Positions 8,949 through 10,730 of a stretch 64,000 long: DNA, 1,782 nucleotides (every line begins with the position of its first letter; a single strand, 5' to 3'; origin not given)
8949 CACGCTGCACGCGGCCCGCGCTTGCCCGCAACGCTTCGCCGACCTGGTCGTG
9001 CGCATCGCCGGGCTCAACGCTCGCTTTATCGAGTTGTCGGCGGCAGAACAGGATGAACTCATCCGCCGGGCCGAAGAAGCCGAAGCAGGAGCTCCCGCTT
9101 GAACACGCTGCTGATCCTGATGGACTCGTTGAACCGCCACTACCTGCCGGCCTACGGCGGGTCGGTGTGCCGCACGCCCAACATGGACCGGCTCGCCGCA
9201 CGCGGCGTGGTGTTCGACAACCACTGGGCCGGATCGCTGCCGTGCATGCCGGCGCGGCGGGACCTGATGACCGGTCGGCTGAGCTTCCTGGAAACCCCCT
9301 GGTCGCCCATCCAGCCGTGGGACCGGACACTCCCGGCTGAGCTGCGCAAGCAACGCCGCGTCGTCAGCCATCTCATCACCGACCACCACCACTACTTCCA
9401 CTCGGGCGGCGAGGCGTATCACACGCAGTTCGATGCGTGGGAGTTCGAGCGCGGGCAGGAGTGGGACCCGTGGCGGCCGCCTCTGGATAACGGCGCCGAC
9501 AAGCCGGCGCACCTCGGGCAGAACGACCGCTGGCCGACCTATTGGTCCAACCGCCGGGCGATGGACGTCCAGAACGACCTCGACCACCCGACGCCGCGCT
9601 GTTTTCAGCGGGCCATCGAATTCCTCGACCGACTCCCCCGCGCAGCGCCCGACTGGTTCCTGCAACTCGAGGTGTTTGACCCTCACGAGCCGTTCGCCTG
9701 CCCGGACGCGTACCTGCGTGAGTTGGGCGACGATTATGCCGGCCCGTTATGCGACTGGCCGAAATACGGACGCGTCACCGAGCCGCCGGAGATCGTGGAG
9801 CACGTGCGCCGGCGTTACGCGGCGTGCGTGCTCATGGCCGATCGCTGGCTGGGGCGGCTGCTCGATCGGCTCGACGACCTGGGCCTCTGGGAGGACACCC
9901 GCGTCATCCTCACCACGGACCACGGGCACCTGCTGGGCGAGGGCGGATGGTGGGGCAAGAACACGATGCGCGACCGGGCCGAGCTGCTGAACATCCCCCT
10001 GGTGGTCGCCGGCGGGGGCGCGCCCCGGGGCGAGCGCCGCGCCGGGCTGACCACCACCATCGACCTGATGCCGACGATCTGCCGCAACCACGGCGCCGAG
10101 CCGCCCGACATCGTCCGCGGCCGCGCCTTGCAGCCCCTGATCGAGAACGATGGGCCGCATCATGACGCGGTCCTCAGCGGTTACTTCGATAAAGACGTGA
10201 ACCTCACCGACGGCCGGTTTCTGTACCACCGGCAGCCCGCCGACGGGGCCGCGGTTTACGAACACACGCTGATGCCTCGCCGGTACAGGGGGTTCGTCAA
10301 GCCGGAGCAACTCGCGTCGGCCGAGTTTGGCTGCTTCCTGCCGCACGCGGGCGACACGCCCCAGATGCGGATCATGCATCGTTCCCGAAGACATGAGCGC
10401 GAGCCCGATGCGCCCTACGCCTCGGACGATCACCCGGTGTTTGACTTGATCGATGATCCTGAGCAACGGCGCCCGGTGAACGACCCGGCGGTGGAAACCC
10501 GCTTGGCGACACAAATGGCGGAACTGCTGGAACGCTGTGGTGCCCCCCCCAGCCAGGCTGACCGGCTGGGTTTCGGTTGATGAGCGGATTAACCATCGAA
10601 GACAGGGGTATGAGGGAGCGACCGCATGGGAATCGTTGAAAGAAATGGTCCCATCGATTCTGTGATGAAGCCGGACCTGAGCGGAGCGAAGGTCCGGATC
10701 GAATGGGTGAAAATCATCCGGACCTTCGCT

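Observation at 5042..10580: AraC-controlled operon: PflA-like activase, short divergent glycyl radical enzyme and a coupled leaderless sulfatase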

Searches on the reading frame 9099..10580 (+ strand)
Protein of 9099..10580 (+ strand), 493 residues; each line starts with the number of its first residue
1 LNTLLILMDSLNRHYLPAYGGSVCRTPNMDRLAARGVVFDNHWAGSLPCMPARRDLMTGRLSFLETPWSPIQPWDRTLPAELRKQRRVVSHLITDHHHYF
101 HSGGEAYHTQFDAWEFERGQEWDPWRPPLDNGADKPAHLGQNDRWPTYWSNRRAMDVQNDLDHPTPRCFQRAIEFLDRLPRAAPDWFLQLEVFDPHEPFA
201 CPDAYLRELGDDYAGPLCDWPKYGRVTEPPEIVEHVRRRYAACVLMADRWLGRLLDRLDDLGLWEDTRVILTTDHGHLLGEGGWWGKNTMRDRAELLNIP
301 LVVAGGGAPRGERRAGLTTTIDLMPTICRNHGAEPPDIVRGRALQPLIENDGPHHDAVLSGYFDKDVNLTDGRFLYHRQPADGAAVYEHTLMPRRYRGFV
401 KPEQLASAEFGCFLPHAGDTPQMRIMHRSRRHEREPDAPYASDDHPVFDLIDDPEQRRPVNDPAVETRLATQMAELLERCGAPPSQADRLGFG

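Call 7: search_protein_families(library=pfam, proteins=[window:9099-10580:+], max_evalue=0.01)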
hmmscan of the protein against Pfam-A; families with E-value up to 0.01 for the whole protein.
window:9099-10580:+ (493 aa): 3 families
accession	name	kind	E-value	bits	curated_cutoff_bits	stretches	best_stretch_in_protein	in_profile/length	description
PF00884.28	Sulfatase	-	6.7e-34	118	25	1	2-328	2-296/301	Sulfatase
PF01663.27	Phosphodiest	-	5.8e-10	39.7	23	1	244-277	188-221/342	Type I phosphodiesterase / nucleotide pyrophosphatase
PF16347.10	SGSH_C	-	1.2e-05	26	29.3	1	280-364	1-86/154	N-sulphoglucosamine sulphohydrolase, C-terminal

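Call 8: search_protein_families(library=ncbifam, proteins=[window:9099-10580:+], max_evalue=0.01)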
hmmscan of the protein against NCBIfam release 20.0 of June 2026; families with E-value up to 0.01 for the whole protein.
window:9099-10580:+ (493 aa): 5 families
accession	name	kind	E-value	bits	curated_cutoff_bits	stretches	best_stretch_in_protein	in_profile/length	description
NF045661.1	HdlasePehA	equivalog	7.7e-34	117.2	900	2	233-354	277-398/506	phosphoric/sulfuric ester hydrolase PehA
TIGR03417.1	chol_sulfatase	equivalog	1.8e-30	106.3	433.45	2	225-395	240-415/500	choline-sulfatase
NF010322.0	PRK13759.1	equivalog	9e-26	90.4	481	2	161-355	178-387/486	arylsulfatase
NF052527.1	Mn_arylsulf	exception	1.1e-07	31.1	850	1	158-282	173-309/479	manganese-dependent arylsulfatase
NF047438.1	polymyxin_MCR12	exception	0.0092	14.4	1200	0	235-285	418-468/548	MCR-12 family phosphoethanolamine--lipid A transferase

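Call 44: search_solved_structures(query=window:9099-10580:+, show_alignments=1)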
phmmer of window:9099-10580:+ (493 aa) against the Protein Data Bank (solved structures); distinct sequences matched with E-value up to 0.001: 95 (the best 60 are shown).
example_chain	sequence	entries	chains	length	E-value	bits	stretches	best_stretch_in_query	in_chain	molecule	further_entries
4upl_A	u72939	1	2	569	6.8e-25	91.3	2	117-354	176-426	SULFATASE FAMILY PROTEIN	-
5g2v_A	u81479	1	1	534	6.1e-24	88.1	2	236-353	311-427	N-ACETYLGLUCOSAMINE-6-SULFATASE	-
4uph_A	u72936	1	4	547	1.7e-23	86.7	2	233-354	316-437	SULFATASE (SULFURIC ESTER HYDROLASE) PROTEIN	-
2w8s_A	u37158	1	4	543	1.6e-22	83.5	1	233-353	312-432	PHOSPHONATE MONOESTER HYDROLASE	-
2vqr_A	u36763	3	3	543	6.5e-22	81.4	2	234-354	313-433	PUTATIVE SULFATASE | Multifunctional alkaline phosphatase superfamily protein pRL90232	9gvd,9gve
4upk_A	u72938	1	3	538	9.2e-22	80.9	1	230-354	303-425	PHOSPHONATE MONOESTER HYDROLASE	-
4upi_A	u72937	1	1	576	1.7e-20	76.8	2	164-356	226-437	SULFATASE FAMILY PROTEIN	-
7ebp_A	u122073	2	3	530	6.9e-20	74.8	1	216-338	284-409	Sulfatase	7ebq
6ioz_A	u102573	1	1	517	1.2e-19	74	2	1-205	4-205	Iduronate 2-sulfatase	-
5fql_A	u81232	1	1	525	1.3e-19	73.9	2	1-205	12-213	IDURONATE-2-SULFATASE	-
9s8y_A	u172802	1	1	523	5.2e-19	71.9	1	216-338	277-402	Sulfatase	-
9s03_A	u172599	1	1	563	1.7e-18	70.2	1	238-364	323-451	Putative sulfatase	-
6hhm_A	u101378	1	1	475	3.1e-18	69.3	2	238-377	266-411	Arylsulfatase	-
6fny_A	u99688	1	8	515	2.9e-17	66.1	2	218-333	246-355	Choline-sulfatase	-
7p24_AAA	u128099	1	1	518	1.1e-16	64.2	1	236-354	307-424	Mucin-desulfating sulfatase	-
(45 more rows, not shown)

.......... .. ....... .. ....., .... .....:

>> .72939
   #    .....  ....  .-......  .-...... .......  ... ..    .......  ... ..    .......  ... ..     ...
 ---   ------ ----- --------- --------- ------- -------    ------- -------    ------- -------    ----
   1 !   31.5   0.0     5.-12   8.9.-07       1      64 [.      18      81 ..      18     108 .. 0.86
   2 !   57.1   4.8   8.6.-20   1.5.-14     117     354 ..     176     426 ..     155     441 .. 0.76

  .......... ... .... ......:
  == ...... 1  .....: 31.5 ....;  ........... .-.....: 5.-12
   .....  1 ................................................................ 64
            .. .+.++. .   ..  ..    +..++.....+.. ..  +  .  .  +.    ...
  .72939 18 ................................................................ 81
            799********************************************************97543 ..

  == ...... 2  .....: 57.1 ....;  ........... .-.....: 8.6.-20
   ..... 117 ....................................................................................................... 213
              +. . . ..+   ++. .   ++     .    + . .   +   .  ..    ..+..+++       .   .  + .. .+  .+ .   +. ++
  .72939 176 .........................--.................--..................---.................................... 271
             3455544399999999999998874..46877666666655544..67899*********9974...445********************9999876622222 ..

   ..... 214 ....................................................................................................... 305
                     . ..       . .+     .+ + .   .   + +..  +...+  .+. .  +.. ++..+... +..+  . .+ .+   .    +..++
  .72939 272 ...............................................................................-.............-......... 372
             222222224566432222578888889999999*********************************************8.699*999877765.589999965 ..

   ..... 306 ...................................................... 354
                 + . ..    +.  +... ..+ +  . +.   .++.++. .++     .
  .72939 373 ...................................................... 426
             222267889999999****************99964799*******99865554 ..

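Call 46: find_homologous_proteins(query=window:9099-10580:+, max_evalue=1e-20)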
Query window:9099-10580:+ (493 aa): 1928 proteins with E <= 1e-20 among 8000 candidates; the best 120 are listed.
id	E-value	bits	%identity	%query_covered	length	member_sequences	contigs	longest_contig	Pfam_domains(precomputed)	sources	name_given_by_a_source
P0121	0.0e+0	1189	100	100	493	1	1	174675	PF01663.28,PF16347.11,PF00884.29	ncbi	-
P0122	4.2e-182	625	55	100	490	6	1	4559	PF01663.28,PF16347.11,PF00884.29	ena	-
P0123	5.1e-178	612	56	100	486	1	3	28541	PF01663.28,PF16347.11,PF00884.29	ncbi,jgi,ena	-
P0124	1.3e-177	610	56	100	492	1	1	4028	PF01663.28,PF16347.11,PF00884.29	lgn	-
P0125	2.0e-177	610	56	100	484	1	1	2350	PF01663.28,PF16347.11,PF00884.29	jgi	-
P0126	3.1e-177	609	57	100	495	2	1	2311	PF01663.28,PF16347.11,PF00884.29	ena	-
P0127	2.1e-176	606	55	100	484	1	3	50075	PF01663.28,PF16347.11,PF00884.29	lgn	-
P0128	3.4e-176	606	56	100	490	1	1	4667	PF01663.28,PF16347.11,PF00884.29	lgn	-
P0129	1.1e-175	604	56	100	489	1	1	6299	PF01663.28,PF16347.11,PF00884.29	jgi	jgi:arylsulfatase A-like enzyme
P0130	1.2e-175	604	55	100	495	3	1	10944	PF01663.28,PF16347.11,PF00884.29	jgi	jgi:arylsulfatase A-like enzyme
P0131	2.4e-175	603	55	100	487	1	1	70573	PF16347.11,PF00884.29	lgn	-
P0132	2.6e-175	603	56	100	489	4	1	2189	PF01663.28,PF16347.11,PF00884.29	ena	-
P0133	8.3e-174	598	56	98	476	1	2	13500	PF16347.11,PF00884.29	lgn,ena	-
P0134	1.1e-173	597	55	100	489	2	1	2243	PF01663.28,PF16347.11,PF00884.29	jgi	jgi:arylsulfatase A-like enzyme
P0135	4.7e-173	595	55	100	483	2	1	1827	PF01663.28,PF16347.11,PF00884.29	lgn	-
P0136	4.8e-173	595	55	100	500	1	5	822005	PF01663.28,PF16347.11,PF00884.29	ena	-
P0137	7.6e-173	595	53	100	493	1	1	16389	PF01663.28,PF16347.11,PF00884.29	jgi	jgi:arylsulfatase A-like enzyme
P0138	9.2e-173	594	55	100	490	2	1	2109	PF01663.28,PF16347.11,PF00884.29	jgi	-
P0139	2.5e-172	593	54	100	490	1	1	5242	PF01663.28,PF16347.11,PF00884.29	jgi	jgi:arylsulfatase A-like enzyme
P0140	3.6e-172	592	55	100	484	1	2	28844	PF01663.28,PF16347.11,PF00884.29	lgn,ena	-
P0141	3.7e-172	592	56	100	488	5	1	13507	PF01663.28,PF16347.11,PF00884.29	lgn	-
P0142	1.2e-171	591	54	100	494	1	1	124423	PF01663.28,PF16347.11,PF00884.29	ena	-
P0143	1.4e-171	590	55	100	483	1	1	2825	PF01663.28,PF16347.11,PF00884.29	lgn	-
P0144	5.0e-171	589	54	100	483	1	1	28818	PF01663.28,PF16347.11,PF00884.29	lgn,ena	-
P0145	6.9e-171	588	54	100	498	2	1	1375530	PF01663.28,PF16347.11,PF00884.29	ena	-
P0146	1.3e-170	587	56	100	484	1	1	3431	PF01663.28,PF16347.11,PF00884.29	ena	-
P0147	1.5e-170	587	54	100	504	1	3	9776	PF01663.28,PF16347.11,PF00884.29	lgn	-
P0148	2.4e-170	586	56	100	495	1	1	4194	PF01663.28,PF16347.11,PF00884.29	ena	-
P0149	3.1e-170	586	53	100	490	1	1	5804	PF01676.24,PF01663.28,PF16347.11,PF00884.29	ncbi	-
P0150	3.5e-170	586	54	100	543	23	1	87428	PF01663.28,PF16347.11,PF00884.29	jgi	-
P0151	6.4e-170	585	55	100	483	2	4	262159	PF01663.28,PF16347.11,PF00884.29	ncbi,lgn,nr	ncbi:MAG: sulfatase [Provencibacterium sp.]|nr:sulfatase [Provencibacterium sp.]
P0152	7.7e-170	585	56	100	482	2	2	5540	PF01663.28,PF16347.11,PF00884.29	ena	-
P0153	1.2e-169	584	54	100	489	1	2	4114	PF01663.28,PF16347.11,PF00884.29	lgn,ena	-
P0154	1.2e-169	584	56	100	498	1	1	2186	PF01663.28,PF16347.11,PF00884.29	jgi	jgi:arylsulfatase A-like enzyme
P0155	1.3e-169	584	56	100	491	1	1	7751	PF01663.28,PF16347.11,PF00884.29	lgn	-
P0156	2.7e-169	583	55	100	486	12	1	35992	PF01663.28,PF16347.11,PF00884.29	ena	-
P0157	2.8e-169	583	54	100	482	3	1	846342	PF01663.28,PF16347.11,PF00884.29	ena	-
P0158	2.9e-169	583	54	100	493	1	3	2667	PF16347.11,PF00884.29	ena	-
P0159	3.6e-169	582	54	100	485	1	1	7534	PF01663.28,PF16347.11,PF00884.29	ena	-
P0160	4.9e-169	582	54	100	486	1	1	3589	PF16347.11,PF00884.29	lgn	-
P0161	6.6e-169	582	54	100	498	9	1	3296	PF01663.28,PF16347.11,PF00884.29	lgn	-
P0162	7.1e-169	581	54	100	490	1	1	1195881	PF01663.28,PF16347.11,PF00884.29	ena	-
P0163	8.0e-169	581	52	100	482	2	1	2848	PF01663.28,PF16347.11,PF00884.29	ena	-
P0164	8.8e-169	581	54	100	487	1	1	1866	PF01663.28,PF16347.11,PF00884.29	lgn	-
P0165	1.0e-168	581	54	100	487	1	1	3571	PF01663.28,PF16347.11,PF00884.29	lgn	-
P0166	1.1e-168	581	53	100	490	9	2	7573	PF01663.28,PF16347.11,PF00884.29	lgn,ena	-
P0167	1.6e-168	580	54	100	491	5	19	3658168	PF01663.28,PF16347.11,PF00884.29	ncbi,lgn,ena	-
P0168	1.9e-168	580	55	100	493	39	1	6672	PF01663.28,PF16347.11,PF00884.29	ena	-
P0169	2.7e-168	579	55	100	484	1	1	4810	PF01663.28,PF16347.11,PF00884.29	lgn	-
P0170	2.9e-168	579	54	100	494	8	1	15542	PF01663.28,PF16347.11,PF00884.29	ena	-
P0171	3.2e-168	579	54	100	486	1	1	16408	PF01663.28,PF16347.11,PF00884.29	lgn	-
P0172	5.6e-168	578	52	99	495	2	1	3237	PF01663.28,PF16347.11,PF00884.29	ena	-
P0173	6.5e-168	578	53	100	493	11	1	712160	PF01663.28,PF16347.11,PF00884.29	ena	-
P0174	1.0e-167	578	55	98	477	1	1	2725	PF01663.28,PF16347.11,PF00884.29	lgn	-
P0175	1.6e-167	577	55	100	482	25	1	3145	PF01663.28,PF16347.11,PF00884.29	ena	-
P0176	1.7e-167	577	53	100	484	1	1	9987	PF01663.28,PF16347.11,PF00884.29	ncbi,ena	-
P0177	1.9e-167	577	54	100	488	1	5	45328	PF01663.28,PF16347.11,PF00884.29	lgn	-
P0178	2.8e-167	576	55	100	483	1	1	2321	PF01663.28,PF16347.11,PF00884.29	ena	-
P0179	3.2e-167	576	54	100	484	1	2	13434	PF01663.28,PF16347.11,PF00884.29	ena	-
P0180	4.5e-167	575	53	100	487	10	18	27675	PF01663.28,PF16347.11,PF00884.29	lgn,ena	-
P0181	5.7e-167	575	52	100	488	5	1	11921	PF01663.28,PF16347.11,PF00884.29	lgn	-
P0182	7.8e-167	575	53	100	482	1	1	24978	PF01663.28,PF16347.11,PF00884.29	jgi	jgi:arylsulfatase A-like enzyme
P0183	7.8e-167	575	56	100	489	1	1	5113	PF01663.28,PF16347.11,PF00884.29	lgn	-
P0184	9.2e-167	574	55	100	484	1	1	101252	PF01663.28,PF16347.11,PF00884.29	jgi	jgi:arylsulfatase A-like enzyme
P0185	9.2e-167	574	54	100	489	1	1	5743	PF01663.28,PF16347.11,PF00884.29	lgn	-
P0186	1.0e-166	574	52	100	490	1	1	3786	PF01663.28,PF16347.11,PF00884.29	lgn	-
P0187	1.2e-166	574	53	100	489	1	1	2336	PF01663.28,PF16347.11,PF00884.29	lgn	-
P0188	1.6e-166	574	53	100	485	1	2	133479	PF01663.28,PF16347.11,PF00884.29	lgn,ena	-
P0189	2.2e-166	573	53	98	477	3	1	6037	PF01663.28,PF16347.11,PF00884.29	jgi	jgi:arylsulfatase A-like enzyme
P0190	3.0e-166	573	53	100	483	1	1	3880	PF01663.28,PF16347.11,PF00884.29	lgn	-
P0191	4.4e-166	572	55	100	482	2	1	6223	PF01663.28,PF16347.11,PF00884.29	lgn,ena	-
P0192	4.8e-166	572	51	100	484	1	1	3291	PF01663.28,PF16347.11,PF00884.29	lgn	-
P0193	6.9e-166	572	53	100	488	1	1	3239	PF01663.28,PF16347.11,PF00884.29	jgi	jgi:arylsulfatase A-like enzyme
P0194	8.2e-166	571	51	99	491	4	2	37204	PF01663.28,PF16347.11,PF00884.29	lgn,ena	-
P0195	8.6e-166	571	53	100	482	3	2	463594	PF01663.28,PF16347.11,PF00884.29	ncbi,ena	-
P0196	8.9e-166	571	53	100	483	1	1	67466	PF01663.28,PF16347.11,PF00884.29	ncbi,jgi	-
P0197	1.3e-165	571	54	100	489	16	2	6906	PF16347.11,PF00884.29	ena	-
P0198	1.3e-165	571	55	100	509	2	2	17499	PF01663.28,PF16347.11,PF00884.29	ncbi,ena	-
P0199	1.4e-165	571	53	100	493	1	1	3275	PF01663.28,PF16347.11,PF00884.29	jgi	-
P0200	1.4e-165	571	52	99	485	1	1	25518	PF01663.28,PF16347.11,PF00884.29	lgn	-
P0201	2.1e-165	570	53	100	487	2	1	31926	PF01663.28,PF16347.11,PF00884.29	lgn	-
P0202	2.1e-165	570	55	100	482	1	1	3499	PF01663.28,PF16347.11,PF00884.29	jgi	jgi:arylsulfatase A-like enzyme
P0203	2.3e-165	570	53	100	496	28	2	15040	PF01663.28,PF16347.11,PF00884.29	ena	-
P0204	2.6e-165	570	53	100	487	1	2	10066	PF01663.28,PF16347.11,PF00884.29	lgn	-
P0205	2.8e-165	570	53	98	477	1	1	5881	PF16347.11,PF00884.29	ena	-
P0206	3.9e-165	569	54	100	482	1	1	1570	PF01663.28,PF16347.11,PF00884.29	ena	-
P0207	4.5e-165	569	54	100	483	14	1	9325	PF01663.28,PF16347.11,PF00884.29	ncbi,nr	ncbi:MAG: sulfatase [Gemmatimonadetes bacterium]|nr:sulfatase [Gemmatimonadota bacterium]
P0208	5.3e-165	569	54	100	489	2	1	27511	PF16347.11,PF00884.29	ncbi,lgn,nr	ncbi:MAG: sulfatase [Lentisphaeria bacterium]|nr:sulfatase [Lentisphaeria bacterium]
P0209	6.9e-165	568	52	100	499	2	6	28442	PF01663.28,PF16347.11,PF00884.29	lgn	-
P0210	8.6e-165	568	52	100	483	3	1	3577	PF01663.28,PF16347.11,PF00884.29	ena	-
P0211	1.2e-164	568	54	100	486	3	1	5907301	PF01663.28,PF16347.11,PF00884.29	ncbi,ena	-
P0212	1.4e-164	567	53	100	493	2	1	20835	PF01663.28,PF16347.11,PF00884.29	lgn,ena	-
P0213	1.7e-164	567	51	100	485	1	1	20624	PF01663.28,PF16347.11,PF00884.29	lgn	-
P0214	1.9e-164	567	52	100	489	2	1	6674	PF01663.28,PF16347.11,PF00884.29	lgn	-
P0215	3.7e-164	566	54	100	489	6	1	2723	PF01663.28,PF16347.11,PF00884.29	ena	-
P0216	3.7e-164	566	50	100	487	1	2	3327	PF01663.28,PF16347.11,PF00884.29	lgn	-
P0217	3.9e-164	566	55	100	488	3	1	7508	PF01663.28,PF16347.11,PF00884.29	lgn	-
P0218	6.7e-164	565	53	100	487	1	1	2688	PF01663.28,PF16347.11,PF00884.29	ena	-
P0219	6.9e-164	565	51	100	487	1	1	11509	PF01663.28,PF16347.11,PF00884.29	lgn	-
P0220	8.7e-164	565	54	100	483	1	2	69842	PF01663.28,PF16347.11,PF00884.29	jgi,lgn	jgi:arylsulfatase A-like enzyme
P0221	1.2e-163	564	54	100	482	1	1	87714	PF01663.28,PF16347.11,PF00884.29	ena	-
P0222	1.3e-163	564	53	100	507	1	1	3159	PF01663.28,PF16347.11,PF00884.29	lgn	-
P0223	1.5e-163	564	52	100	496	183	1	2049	PF01663.28,PF16347.11,PF00884.29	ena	-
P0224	1.6e-163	564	54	100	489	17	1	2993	PF16347.11,PF00884.29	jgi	-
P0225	2.3e-163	563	52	100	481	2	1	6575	PF01663.28,PF16347.11,PF00884.29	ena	-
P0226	4.7e-163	562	52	100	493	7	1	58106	PF01663.28,PF16347.11,PF00884.29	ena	-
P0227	6.0e-163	562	52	100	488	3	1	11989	PF01663.28,PF16347.11,PF00884.29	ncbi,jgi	ncbi:MAG: sulfatase-like hydrolase/transferase [Planctomycetota bacterium]|jgi:arylsulfatase A-like 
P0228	9.0e-163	561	54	100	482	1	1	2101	PF01663.28,PF16347.11,PF00884.29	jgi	jgi:arylsulfatase A-like enzyme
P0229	1.0e-162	561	52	100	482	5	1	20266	PF01663.28,PF16347.11,PF00884.29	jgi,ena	jgi:arylsulfatase A-like enzyme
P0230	1.5e-162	561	52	100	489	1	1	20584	PF01663.28,PF16347.11,PF00884.29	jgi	-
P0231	1.6e-162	560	51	100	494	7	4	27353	PF01663.28,PF16347.11,PF00884.29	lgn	-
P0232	1.7e-162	560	51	100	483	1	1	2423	PF16347.11,PF00884.29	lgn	-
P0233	2.6e-162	560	52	100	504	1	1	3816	PF01663.28,PF16347.11,PF00884.29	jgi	jgi:arylsulfatase A-like enzyme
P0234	2.6e-162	560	53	100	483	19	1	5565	PF01663.28,PF16347.11,PF00884.29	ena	-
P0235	2.7e-162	560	55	100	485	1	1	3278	PF01663.28,PF16347.11,PF00884.29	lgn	-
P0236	3.2e-162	559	54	100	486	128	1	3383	PF01663.28,PF16347.11,PF00884.29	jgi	-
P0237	3.4e-162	559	53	100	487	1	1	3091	PF16347.11,PF00884.29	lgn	-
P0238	4.3e-162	559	53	100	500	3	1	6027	PF01663.28,PF16347.11,PF00884.29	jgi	jgi:arylsulfatase A-like enzyme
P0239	8.5e-162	558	51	100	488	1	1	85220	PF01663.28,PF16347.11,PF00884.29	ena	-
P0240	1.2e-161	558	55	100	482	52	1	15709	PF01663.28,PF16347.11,PF00884.29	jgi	jgi:arylsulfatase A-like enzyme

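Call 49: find_encoding_contigs(protein=P0123, flank=7000, max_places=2)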
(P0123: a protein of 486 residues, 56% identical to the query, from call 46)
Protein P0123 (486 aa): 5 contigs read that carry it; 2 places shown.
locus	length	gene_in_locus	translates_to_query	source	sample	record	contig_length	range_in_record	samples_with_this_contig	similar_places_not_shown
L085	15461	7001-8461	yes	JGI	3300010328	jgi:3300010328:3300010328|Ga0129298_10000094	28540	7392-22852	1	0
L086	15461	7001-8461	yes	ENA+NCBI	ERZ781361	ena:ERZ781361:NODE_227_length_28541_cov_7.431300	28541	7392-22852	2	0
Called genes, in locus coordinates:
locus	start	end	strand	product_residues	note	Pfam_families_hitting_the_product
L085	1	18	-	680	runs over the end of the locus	PF17853:GGDEF_2 (weak), PF00165:HTH_AraC (faint), PF12833:HTH_18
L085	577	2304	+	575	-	-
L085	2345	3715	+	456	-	PF00884:Sulfatase, PF01663:Phosphodiest (weak), PF16347:SGSH_C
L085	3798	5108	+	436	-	PF00884:Sulfatase, PF01663:Phosphodiest (faint), PF16347:SGSH_C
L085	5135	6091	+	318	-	PF00528:BPD_transp_1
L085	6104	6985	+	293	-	PF00528:BPD_transp_1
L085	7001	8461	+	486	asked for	PF00884:Sulfatase, PF01663:Phosphodiest (faint), PF16347:SGSH_C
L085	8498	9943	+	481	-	PF00884:Sulfatase, PF01663:Phosphodiest (weak), PF16347:SGSH_C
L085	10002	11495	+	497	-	PF00884:Sulfatase, PF01663:Phosphodiest (faint), PF16347:SGSH_C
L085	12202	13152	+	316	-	PF00072:Response_reg, PF00990:GGDEF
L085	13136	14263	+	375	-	PF00180:Iso_dh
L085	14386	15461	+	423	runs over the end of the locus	PF00815:Histidinol_dh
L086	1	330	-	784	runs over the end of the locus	PF02743:dCache_1 (weak), PF17853:GGDEF_2 (weak), PF00165:HTH_AraC (faint), PF12833:HTH_18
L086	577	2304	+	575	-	-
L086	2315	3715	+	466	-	PF00884:Sulfatase, PF01663:Phosphodiest, PF16347:SGSH_C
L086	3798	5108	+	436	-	PF00884:Sulfatase, PF01663:Phosphodiest (faint), PF16347:SGSH_C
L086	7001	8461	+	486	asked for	PF00884:Sulfatase, PF01663:Phosphodiest (faint), PF16347:SGSH_C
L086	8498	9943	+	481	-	PF00884:Sulfatase, PF01663:Phosphodiest (weak), PF16347:SGSH_C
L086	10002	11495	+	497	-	PF00884:Sulfatase, PF01663:Phosphodiest (faint), PF16347:SGSH_C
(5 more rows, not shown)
